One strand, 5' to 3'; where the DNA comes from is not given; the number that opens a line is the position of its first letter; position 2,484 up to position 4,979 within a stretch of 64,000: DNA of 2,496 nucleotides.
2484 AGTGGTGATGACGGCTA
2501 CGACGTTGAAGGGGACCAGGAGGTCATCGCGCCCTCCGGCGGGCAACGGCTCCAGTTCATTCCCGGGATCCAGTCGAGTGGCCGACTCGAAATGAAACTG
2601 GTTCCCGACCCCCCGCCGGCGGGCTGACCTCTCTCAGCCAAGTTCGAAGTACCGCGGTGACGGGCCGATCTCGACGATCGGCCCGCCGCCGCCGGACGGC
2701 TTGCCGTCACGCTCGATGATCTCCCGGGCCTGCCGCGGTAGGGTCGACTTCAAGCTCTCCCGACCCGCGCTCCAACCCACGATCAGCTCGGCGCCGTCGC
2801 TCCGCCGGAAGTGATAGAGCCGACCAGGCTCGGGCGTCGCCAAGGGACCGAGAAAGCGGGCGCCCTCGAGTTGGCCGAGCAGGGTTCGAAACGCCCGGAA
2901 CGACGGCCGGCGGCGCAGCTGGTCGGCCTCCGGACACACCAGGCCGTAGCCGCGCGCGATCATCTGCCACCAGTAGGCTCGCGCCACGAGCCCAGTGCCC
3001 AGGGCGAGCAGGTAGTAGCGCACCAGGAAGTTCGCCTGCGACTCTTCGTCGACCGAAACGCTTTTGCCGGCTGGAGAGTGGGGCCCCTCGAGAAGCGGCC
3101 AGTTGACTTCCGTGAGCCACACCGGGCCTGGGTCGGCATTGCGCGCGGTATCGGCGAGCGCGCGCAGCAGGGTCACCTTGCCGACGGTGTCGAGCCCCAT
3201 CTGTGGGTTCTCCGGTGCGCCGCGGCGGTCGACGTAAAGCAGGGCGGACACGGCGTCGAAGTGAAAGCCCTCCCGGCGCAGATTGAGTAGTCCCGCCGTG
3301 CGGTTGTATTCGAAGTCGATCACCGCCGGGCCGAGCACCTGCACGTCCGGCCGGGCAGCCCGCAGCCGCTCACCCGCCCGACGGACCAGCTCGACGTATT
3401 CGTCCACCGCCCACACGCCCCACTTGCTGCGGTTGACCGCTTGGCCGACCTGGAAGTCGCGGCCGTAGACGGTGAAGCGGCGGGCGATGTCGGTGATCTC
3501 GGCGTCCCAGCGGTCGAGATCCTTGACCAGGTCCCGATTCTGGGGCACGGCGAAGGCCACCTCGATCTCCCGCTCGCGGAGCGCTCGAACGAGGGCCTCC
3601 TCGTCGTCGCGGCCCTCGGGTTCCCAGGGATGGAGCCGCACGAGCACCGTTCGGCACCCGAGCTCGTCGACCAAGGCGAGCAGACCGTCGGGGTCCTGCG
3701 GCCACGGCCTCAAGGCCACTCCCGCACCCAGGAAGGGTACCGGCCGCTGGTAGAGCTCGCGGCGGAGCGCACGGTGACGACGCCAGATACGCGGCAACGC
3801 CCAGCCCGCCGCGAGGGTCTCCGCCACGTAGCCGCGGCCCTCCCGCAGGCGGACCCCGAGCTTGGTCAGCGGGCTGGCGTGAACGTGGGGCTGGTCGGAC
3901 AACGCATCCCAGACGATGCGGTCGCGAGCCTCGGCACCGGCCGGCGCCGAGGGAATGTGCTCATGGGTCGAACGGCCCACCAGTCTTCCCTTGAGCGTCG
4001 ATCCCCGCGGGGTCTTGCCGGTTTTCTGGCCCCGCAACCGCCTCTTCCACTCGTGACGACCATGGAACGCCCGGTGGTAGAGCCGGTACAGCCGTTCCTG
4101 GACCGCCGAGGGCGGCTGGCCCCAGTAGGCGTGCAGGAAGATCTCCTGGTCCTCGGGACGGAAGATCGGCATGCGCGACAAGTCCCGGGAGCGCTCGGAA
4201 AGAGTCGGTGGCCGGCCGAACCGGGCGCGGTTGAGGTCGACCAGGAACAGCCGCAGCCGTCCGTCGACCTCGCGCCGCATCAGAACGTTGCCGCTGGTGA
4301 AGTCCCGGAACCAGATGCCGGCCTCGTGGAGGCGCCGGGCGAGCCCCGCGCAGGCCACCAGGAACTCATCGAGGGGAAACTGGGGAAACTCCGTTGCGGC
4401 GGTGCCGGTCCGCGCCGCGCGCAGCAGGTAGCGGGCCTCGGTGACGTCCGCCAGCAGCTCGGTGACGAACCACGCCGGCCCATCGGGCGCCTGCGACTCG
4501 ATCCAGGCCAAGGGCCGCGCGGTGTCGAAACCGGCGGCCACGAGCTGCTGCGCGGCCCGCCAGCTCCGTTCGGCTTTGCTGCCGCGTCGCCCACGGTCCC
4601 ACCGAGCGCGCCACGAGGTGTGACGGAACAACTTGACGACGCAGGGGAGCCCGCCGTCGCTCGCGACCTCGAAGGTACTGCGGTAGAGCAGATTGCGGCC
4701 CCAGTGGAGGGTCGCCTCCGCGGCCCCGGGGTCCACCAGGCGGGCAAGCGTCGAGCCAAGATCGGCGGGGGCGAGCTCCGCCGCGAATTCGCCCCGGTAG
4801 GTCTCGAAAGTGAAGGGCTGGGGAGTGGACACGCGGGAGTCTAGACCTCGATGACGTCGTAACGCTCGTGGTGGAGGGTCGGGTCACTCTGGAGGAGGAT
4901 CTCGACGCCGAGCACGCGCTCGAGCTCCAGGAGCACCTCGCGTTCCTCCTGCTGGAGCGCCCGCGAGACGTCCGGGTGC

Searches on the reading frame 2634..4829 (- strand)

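Call 73: search_protein_families(library=pfam, proteins=[window:2634-4829:-], max_evalue=0.00001)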
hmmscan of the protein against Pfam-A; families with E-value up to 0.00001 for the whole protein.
window:2634-4829:- (731 aa): 1 family
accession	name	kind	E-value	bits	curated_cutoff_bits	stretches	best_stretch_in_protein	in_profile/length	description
PF06293.20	Kdo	-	5.9e-08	32.8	21.3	1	85-220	57-186/207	Lipopolysaccharide kinase (Kdo/WaaP) family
